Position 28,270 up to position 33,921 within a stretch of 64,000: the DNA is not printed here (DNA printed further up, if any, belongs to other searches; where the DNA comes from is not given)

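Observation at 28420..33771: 1783-aa secreted giant protein with a gluzincin-like motif and an internal Tat-like segment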

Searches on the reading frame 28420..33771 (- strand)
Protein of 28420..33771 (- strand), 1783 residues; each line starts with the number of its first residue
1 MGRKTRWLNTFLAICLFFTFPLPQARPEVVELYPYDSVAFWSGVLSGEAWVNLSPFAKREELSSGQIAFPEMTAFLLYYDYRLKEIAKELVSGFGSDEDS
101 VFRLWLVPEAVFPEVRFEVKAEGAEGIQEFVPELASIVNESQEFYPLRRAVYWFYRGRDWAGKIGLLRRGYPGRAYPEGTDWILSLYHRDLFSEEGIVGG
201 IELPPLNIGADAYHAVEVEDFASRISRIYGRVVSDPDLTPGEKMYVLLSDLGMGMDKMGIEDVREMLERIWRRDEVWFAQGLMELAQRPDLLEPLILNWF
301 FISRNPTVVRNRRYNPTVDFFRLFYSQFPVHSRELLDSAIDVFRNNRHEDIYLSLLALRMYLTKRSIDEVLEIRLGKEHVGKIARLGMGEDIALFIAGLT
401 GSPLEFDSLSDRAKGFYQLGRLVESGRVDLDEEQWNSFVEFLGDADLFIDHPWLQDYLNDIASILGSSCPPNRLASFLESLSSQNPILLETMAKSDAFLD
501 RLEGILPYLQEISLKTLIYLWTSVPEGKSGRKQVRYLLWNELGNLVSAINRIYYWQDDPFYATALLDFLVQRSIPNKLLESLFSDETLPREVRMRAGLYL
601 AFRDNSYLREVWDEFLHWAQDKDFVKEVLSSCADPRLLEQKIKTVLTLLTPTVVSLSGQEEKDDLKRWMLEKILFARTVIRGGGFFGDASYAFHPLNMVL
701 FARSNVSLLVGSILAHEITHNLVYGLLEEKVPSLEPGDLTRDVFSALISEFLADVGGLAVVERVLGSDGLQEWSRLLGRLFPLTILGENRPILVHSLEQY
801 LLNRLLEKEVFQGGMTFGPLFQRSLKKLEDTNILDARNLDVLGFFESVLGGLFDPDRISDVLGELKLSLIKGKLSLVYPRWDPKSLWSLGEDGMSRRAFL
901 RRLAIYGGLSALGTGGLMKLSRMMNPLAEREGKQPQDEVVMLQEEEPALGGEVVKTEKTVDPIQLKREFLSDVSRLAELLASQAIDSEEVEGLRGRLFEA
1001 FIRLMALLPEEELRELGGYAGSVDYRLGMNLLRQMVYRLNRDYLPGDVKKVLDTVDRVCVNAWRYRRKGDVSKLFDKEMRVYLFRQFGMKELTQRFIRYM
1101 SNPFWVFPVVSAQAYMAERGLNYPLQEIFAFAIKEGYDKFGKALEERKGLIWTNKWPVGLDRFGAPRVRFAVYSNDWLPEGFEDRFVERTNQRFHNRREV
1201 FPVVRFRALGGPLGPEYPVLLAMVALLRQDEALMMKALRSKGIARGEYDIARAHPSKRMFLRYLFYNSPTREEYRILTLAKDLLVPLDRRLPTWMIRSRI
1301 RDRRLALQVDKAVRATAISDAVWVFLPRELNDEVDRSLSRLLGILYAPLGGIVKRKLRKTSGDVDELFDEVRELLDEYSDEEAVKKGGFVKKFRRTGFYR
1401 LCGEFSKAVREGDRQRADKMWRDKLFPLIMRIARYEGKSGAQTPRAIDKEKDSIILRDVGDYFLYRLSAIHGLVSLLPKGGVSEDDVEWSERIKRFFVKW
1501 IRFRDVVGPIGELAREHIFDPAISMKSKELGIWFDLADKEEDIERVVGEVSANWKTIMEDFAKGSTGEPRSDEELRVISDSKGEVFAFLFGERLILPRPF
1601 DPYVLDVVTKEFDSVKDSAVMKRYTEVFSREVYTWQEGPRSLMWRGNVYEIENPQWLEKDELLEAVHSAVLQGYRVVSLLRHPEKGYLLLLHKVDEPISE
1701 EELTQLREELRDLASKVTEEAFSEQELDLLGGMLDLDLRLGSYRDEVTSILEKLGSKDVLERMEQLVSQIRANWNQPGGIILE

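Call 6: search_protein_families(library=pfam, proteins=[window:28420-33771:-], max_evalue=1)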
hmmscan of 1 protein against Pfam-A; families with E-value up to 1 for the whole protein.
window:28420-33771:- (1783 aa): 1 family
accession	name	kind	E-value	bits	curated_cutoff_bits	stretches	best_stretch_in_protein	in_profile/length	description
PF08656.15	DASH_Dad3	-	0.13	12.7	23.1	0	636-664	45-73/76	DASH complex subunit Dad3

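Call 7: search_protein_families(library=ncbifam, proteins=[window:28420-33771:-], max_evalue=1)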
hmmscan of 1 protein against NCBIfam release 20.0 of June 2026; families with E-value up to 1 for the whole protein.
window:28420-33771:- (1783 aa): 1 family
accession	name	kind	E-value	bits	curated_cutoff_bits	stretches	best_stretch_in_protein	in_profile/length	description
TIGR01409.1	TAT_signal_seq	domain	0.45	11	16.7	0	895-914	2-21/29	twin-arginine translocation signal domain-containing protein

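Call 11: find_homologous_proteins(query=window:28420-33771:-, max_evalue=0.001)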
Query window:28420-33771:- (1783 aa): 2 proteins with E <= 0.001 among 8000 candidates.
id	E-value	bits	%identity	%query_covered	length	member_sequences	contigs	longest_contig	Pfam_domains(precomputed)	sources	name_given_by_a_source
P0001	0.0e+0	4029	100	100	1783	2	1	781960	-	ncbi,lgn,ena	-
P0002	0.0e+0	2738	69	100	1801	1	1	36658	-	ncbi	-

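Call 12: search_solved_structures(query=window:28420-33771:-, max_evalue=1)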
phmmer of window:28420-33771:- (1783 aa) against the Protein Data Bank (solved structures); distinct sequences matched with E-value up to 1: 3.
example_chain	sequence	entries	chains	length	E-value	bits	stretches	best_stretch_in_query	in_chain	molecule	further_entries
7loy_A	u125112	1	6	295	0.41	11.1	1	1400-1430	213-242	4-hydroxy-tetrahydrodipicolinate synthase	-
7mjf_A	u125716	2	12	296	0.41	11.1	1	1400-1430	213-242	4-hydroxy-tetrahydrodipicolinate synthase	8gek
7lvl_A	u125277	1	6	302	0.43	11.1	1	1400-1430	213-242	4-hydroxy-tetrahydrodipicolinate synthase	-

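Call 13: list_cluster_members(proteins=[P0001, P0002])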
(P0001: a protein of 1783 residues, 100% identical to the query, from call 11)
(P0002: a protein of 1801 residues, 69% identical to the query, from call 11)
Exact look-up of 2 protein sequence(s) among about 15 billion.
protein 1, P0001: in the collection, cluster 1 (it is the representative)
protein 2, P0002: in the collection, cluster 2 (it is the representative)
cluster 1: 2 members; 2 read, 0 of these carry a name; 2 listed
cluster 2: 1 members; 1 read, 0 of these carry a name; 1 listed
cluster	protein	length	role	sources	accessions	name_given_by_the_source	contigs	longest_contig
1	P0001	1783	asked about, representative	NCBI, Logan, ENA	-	-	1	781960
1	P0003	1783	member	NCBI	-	-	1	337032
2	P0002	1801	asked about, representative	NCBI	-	-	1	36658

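Call 14: find_encoding_contigs(protein=P0002, flank=10000, max_places=4)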
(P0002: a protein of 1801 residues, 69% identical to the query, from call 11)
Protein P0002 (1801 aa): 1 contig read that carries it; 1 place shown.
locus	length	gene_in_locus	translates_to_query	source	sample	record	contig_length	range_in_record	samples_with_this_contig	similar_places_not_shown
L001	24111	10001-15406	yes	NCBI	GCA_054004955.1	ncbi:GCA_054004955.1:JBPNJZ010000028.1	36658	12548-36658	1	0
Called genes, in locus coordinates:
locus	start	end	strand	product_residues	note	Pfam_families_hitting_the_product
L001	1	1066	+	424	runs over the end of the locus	-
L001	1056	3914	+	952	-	PF18072:FGAR-AT_linker, PF00586:AIRS, PF02769:AIRS_C, PF22689:FGAR-AT_PurM_N-like (weak), PF00586:AIRS, PF02769:AIRS_C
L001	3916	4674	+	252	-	PF13507:GATase_5, PF01965:DJ-1_PfpI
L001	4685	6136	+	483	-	PF13522:GATase_6, PF13537:GATase_7, PF00156:Pribosyltran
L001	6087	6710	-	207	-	-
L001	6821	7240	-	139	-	-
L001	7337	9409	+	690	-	PF00324:AA_permease, PF13520:AA_permease_2, PF21554:CCC_C_2nd_pro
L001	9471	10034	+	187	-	PF14803:Zn_ribbon_Nudix (weak), PF00293:NUDIX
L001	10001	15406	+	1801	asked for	-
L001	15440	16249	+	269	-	PF10609:ParA, PF00142:Fer4_NifH (faint), PF01656:CbiA, PF02374:ArsA_ATPase (weak), PF09140:MipZ (faint), PF13614:AAA_31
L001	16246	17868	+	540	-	PF00425:Chorismate_bind, PF01063:Aminotran_4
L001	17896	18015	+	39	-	-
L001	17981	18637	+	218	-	PF13385:Laminin_G_3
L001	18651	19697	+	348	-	PF01118:Semialdhyde_dh, PF02774:Semialdhyde_dhC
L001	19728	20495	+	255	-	PF13677:MotB_plug, PF00691:OmpA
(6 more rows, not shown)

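Call 17: find_related_loci(query=A1, collection=genome_contigs, flank=10000)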
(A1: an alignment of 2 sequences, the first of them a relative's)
Query A1 (1783 aa) in genome_contigs; peptide patterns used: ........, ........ (x = any residue, [..] = any of these).
545 stretches matched a pattern, but none encodes a relative of the query by tblastn (E <= 1e-3).

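Call 31: search_protein_families(library=phrogs, proteins=[window:28420-33771:-], max_evalue=1)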
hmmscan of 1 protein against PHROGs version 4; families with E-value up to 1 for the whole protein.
window:28420-33771:- (1783 aa): 0 families

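Call 32: search_protein_families(library=padloc, proteins=[window:28420-33771:-], max_evalue=1)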
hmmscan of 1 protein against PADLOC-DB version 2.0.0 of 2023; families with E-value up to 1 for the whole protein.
window:28420-33771:- (1783 aa): 0 families

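Call 44: find_homologous_proteins(query=A6, max_evalue=0.001)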
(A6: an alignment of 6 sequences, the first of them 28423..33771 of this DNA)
Query A6 (6 sequences) (1783 aa, profile of the alignment): 2 proteins with E <= 0.001 among 8000 candidates.
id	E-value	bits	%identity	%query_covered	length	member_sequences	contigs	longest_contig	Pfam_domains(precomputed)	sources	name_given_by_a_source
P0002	0.0e+0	2559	69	100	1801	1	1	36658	-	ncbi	-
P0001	0.0e+0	2539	100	100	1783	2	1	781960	-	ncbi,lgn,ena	-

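Call 45: search_protein_families(library=ncbifam, alignment_id=A6, max_evalue=1)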
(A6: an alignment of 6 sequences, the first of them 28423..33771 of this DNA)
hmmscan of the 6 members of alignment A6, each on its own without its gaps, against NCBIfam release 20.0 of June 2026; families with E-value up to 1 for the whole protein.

A. member 1, window:28423-33771:- (1783 aa): 1 family
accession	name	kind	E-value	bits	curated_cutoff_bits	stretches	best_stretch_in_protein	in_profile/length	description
TIGR01409.1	TAT_signal_seq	domain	0.45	11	16.7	0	895-914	2-21/29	twin-arginine translocation signal domain-containing protein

B. families by the number of members that match (of 6 scanned): 2 families
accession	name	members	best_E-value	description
TIGR01409.1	TAT_signal_seq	5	0.005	twin-arginine translocation signal domain-containing protein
NF045928.1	Cytb6fFeSPetC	1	0.073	cytochrome b6-f complex iron-sulfur subunit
